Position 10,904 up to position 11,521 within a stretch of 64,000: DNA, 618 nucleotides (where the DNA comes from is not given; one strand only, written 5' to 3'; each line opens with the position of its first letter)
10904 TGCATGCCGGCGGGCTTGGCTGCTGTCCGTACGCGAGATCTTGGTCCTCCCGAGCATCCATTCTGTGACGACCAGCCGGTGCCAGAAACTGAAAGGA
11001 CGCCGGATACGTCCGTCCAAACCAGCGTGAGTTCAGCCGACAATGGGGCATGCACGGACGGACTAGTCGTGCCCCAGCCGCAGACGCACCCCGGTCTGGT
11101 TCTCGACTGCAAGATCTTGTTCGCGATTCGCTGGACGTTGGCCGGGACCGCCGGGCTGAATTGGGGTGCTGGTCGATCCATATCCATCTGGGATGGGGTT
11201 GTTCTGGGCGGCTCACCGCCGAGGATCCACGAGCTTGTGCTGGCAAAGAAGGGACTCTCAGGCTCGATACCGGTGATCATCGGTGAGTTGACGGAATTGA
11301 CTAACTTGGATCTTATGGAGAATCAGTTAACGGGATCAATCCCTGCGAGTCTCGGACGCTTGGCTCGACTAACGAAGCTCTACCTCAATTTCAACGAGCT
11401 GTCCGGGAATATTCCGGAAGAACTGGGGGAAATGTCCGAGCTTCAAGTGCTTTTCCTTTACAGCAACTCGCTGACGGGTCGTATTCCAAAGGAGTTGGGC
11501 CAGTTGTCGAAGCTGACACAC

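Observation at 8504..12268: Secreted 1254-aa protein with a duplicated plant-type LRR ectodomain-like module and a chimeric GC profile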

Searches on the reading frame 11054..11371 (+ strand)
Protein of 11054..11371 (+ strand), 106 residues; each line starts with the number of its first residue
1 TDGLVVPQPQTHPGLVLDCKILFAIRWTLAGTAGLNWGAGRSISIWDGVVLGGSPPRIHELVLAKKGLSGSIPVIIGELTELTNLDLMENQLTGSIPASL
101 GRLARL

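Call 41: search_solved_structures(query=window:11054-11371:+, max_evalue=0.01, show_alignments=4)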
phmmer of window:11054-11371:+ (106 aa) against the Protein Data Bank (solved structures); distinct sequences matched with E-value up to 0.01: 102 (the best 60 are shown).
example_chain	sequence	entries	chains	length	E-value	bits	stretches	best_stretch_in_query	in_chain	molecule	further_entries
6s6q_A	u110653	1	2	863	8.7e-72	241.5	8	57-106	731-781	LRR receptor-like serine/threonine-protein kinase GSO1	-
4mn8_A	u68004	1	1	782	3.6e-61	207.3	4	60-105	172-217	LRR receptor-like serine/threonine-protein kinase FLS2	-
5hyx_B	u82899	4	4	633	5.9e-53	180.8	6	56-105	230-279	Probable LRR receptor-like serine/threonine-protein kinase At4g26540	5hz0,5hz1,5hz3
8wef_A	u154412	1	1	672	1.2e-51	176.7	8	57-105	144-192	MALE DISCOVERER 1-INTERACTING RECEPTOR-LIKE KINASE 2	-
8weh_A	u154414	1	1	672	1.4e-51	176.5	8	57-105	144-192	MALE DISCOVERER 1-INTERACTING RECEPTOR-LIKE KINASE 2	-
8weg_A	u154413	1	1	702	2e-51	175.9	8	57-105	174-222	MALE DISCOVERER 1-INTERACTING RECEPTOR-LIKE KINASE 2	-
8wei_A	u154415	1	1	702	2.5e-51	175.6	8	57-105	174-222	MALE DISCOVERER 1-INTERACTING RECEPTOR-LIKE KINASE 2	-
8yaa_A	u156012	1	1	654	7.2e-50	170.9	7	53-104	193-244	MDIS1-interacting receptor like kinase 2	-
5gr8_A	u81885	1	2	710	8.8e-50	170.6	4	58-104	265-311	Leucine-rich repeat receptor-like protein kinase PEPR1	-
8wec_A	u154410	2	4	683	9.3e-50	170.6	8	53-104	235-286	MDIS1-interacting receptor like kinase 2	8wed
8web_A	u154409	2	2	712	1.8e-49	169.7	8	53-104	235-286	MDIS1-interacting receptor like kinase 2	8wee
4mna_A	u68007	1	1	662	2.3e-48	166.1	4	58-106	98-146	LRR receptor-like serine/threonine-protein kinase FLS2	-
5ixo_A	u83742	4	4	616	2e-40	140.5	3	58-103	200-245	Receptor-like protein kinase 5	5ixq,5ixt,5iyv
9uob_A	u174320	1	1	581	2.6e-40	140.2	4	37-103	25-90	Protein kinase domain-containing protein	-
9wum_A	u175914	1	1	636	4e-40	139.6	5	61-104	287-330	AT5G25930 protein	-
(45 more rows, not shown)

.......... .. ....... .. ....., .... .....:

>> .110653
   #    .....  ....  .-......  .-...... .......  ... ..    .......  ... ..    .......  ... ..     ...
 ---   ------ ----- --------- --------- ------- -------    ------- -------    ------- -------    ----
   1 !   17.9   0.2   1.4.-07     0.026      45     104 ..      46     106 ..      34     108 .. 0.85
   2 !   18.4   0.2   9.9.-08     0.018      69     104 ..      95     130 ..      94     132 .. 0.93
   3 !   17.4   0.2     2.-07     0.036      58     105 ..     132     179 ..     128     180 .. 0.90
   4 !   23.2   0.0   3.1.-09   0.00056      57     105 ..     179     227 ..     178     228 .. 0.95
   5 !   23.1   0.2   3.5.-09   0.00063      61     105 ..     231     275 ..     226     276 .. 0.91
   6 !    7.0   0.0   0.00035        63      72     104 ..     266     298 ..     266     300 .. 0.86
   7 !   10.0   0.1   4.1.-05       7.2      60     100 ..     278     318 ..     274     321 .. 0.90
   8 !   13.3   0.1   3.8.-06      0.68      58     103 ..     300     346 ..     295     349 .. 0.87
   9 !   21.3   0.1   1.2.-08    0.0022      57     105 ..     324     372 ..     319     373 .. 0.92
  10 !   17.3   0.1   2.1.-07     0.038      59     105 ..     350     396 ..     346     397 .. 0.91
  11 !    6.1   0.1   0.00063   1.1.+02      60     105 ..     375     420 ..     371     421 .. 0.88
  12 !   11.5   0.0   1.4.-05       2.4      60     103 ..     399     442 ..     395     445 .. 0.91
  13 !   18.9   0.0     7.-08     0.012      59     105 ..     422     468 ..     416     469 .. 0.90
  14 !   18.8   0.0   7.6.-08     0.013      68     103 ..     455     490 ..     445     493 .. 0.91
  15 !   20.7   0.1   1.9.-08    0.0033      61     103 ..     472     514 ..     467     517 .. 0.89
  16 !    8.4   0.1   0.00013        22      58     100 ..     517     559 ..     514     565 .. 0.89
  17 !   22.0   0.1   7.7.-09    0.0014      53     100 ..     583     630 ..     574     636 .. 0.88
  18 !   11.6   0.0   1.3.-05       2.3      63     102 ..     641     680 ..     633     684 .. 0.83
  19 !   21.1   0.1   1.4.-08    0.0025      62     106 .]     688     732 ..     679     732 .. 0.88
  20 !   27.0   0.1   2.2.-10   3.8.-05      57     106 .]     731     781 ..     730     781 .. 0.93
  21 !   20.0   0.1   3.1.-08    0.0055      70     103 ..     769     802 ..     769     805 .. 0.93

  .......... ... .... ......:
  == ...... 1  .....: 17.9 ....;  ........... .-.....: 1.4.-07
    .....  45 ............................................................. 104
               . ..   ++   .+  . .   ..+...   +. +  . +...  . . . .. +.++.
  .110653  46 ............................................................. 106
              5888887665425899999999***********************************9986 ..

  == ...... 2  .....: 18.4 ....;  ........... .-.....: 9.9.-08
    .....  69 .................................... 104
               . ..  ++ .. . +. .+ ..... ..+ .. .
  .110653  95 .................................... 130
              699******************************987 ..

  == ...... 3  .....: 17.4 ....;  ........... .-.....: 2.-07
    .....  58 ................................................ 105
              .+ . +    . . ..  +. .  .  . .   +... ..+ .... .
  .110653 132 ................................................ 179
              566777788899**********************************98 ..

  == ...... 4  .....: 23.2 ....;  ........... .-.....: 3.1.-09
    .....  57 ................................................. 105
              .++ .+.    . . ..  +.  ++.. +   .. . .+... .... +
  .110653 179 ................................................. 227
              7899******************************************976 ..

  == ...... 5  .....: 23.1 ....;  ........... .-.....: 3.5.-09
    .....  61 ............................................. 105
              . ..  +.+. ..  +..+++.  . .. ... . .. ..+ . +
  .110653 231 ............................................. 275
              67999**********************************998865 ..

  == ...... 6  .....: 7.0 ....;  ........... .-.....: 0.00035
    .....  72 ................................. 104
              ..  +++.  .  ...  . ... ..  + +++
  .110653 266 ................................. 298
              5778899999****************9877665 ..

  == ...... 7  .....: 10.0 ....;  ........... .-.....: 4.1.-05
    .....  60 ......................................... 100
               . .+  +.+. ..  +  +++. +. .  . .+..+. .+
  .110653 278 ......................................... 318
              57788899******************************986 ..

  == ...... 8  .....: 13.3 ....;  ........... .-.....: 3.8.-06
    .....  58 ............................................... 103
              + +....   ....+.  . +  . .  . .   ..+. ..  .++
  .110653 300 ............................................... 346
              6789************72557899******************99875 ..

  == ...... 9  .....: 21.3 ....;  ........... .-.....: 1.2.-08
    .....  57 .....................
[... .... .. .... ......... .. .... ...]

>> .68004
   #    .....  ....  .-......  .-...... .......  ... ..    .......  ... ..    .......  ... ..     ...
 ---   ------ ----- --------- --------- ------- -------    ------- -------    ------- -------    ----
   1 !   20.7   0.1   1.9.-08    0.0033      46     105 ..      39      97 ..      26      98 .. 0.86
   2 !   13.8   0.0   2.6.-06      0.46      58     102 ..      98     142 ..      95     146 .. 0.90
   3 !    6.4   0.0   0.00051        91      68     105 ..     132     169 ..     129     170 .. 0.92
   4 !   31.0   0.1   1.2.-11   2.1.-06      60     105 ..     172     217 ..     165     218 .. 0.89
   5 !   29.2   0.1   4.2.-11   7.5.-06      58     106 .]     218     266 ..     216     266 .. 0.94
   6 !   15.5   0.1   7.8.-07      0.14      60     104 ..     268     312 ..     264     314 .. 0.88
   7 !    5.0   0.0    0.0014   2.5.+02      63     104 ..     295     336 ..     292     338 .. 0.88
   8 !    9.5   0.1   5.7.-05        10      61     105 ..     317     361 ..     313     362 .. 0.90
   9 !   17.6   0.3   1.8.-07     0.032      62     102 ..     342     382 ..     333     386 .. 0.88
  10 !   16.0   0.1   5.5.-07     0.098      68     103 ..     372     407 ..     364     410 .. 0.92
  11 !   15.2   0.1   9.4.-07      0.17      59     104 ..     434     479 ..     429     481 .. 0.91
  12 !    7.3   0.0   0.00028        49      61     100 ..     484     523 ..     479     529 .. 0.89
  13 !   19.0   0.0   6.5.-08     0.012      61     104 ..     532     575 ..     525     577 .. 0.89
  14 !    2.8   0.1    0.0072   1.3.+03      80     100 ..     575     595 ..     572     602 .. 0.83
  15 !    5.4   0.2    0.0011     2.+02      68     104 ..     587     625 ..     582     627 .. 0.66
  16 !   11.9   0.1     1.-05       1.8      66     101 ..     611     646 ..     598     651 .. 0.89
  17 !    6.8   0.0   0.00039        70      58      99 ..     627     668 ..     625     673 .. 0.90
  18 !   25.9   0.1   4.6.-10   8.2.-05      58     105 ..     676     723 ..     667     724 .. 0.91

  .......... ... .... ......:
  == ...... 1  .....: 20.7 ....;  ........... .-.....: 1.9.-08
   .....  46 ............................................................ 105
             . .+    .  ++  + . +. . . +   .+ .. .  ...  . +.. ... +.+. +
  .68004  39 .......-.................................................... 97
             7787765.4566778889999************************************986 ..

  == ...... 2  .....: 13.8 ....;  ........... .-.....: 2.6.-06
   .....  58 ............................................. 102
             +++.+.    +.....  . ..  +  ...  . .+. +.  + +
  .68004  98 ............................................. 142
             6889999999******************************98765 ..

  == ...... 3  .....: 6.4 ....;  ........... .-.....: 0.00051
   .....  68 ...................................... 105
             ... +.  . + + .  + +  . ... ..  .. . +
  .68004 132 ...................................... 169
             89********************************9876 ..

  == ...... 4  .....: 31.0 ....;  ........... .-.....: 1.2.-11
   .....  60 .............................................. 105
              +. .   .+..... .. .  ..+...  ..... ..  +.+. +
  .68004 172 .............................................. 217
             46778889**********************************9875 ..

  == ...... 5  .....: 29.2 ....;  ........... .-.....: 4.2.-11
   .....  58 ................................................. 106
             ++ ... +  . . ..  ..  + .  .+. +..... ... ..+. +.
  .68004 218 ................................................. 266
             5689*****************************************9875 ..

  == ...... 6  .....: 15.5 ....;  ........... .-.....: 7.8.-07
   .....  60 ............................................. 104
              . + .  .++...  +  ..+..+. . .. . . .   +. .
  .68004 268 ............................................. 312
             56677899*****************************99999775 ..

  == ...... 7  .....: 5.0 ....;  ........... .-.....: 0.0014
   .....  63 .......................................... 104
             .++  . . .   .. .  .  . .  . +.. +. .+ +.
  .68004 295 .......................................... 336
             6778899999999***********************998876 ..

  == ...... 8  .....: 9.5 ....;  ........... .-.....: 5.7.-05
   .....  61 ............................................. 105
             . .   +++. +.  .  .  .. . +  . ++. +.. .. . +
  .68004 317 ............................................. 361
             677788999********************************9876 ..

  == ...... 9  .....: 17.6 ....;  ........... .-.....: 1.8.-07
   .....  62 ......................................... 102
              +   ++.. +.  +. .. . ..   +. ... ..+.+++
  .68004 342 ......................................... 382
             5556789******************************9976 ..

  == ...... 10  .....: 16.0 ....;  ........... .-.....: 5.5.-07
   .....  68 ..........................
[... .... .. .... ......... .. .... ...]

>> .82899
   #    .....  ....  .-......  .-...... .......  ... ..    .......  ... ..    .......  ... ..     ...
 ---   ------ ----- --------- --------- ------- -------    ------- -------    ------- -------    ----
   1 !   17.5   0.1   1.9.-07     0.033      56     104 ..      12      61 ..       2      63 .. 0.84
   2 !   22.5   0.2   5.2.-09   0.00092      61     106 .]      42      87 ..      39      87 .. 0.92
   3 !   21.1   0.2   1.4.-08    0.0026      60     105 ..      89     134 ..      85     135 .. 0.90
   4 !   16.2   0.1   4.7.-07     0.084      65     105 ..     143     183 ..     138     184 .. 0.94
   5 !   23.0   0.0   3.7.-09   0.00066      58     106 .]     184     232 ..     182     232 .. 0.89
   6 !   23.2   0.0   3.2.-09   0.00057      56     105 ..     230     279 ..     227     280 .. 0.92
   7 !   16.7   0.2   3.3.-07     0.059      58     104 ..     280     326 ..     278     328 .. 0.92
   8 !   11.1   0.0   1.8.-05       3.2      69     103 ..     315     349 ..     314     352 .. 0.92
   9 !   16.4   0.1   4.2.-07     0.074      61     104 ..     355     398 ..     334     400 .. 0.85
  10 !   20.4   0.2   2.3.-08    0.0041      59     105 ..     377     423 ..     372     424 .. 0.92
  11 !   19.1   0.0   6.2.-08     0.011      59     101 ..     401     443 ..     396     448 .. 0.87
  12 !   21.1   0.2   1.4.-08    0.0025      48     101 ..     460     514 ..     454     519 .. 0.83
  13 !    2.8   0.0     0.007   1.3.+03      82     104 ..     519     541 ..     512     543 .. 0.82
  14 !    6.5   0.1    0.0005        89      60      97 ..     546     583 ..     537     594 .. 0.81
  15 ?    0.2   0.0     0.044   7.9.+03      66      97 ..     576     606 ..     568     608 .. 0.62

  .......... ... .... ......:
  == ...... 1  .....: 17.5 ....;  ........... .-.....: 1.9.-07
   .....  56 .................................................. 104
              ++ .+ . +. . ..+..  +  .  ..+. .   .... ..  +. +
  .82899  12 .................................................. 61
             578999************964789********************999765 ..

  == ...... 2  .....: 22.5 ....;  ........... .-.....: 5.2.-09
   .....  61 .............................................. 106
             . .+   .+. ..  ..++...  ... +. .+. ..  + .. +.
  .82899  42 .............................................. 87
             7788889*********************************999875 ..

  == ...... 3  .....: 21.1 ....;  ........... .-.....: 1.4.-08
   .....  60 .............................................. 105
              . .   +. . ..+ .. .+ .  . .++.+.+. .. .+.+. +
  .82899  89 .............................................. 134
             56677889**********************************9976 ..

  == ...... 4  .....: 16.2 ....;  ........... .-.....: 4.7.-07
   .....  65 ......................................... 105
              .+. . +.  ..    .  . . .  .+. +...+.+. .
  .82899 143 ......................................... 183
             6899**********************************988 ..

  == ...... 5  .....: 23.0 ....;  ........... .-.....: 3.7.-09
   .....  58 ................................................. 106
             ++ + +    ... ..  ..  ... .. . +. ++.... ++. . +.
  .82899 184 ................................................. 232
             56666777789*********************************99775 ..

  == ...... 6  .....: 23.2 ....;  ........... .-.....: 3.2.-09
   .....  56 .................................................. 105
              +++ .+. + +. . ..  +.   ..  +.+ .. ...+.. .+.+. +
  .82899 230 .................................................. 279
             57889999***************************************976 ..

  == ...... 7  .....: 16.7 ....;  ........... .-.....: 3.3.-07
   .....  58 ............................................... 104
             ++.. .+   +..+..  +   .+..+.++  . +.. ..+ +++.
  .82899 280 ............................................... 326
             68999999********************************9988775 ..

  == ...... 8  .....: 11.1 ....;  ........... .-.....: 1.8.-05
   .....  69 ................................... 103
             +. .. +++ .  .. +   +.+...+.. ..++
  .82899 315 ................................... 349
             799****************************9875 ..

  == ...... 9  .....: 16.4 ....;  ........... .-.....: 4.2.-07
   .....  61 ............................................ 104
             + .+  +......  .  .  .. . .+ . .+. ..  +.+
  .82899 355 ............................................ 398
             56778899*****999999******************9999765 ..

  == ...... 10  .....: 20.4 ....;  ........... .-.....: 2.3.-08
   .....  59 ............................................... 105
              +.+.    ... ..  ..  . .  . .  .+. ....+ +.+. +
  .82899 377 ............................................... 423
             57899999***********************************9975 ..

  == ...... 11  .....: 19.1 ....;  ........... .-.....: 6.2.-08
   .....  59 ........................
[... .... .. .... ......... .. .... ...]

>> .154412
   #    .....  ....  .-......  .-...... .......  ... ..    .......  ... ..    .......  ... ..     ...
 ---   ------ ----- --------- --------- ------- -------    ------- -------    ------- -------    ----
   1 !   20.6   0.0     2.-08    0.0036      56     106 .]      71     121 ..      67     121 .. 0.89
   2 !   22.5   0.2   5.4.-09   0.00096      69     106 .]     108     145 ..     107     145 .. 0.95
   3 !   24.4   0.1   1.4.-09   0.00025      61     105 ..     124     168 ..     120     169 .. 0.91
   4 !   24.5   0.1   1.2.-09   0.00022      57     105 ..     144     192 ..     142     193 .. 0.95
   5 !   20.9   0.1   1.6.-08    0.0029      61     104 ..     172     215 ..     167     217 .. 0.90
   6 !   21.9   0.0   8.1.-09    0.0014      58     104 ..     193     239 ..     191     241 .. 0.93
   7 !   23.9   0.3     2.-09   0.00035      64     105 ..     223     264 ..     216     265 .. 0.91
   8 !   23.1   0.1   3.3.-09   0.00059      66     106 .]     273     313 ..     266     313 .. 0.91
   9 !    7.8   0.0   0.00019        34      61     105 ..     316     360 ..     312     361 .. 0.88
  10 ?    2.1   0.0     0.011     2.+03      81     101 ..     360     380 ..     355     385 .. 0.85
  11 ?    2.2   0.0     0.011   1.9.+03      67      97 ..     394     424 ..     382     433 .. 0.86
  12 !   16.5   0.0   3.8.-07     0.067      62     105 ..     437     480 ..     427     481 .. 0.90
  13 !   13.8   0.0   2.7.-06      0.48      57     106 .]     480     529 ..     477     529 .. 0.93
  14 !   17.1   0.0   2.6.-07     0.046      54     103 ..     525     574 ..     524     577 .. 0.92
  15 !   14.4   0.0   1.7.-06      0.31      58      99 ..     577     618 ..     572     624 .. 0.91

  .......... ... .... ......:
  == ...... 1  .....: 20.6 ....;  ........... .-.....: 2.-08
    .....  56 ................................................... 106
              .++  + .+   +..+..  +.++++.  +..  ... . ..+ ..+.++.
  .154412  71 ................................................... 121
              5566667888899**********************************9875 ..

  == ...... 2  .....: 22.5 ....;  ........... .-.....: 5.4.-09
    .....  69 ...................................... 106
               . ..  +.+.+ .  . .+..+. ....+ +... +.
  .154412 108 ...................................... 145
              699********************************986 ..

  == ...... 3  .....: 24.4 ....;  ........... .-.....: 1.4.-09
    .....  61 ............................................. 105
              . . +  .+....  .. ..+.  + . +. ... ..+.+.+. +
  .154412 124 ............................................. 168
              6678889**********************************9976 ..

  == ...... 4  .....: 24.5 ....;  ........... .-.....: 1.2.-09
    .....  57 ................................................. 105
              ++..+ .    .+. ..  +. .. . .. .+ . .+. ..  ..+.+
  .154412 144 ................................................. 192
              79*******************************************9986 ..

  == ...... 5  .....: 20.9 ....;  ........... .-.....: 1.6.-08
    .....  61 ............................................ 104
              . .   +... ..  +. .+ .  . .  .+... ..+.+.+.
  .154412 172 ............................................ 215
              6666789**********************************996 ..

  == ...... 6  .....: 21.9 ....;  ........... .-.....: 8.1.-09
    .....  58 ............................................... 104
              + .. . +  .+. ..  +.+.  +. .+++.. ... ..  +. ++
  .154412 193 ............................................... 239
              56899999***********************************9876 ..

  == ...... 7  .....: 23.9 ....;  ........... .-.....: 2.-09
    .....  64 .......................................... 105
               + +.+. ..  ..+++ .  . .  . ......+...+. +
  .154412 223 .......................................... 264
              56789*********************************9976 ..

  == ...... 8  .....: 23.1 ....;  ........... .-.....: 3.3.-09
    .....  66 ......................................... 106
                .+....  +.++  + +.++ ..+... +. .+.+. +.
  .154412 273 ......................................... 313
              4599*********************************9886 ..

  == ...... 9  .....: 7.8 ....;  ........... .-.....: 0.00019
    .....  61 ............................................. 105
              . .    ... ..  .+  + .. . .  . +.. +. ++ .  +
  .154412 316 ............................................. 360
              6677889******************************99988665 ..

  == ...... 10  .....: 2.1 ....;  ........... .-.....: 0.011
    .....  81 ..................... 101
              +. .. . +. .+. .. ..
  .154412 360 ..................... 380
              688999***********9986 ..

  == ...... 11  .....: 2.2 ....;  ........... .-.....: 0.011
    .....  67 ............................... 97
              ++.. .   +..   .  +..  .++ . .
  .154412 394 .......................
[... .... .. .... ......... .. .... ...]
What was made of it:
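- Closest known: Plant LRR receptor kinase / receptor-like protein / PGIP ectodomains. Same: The cap W-x-G-V motif is in register (call 41).
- The cap W-x-G-V is in register with LRRNT_2 (call 41).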
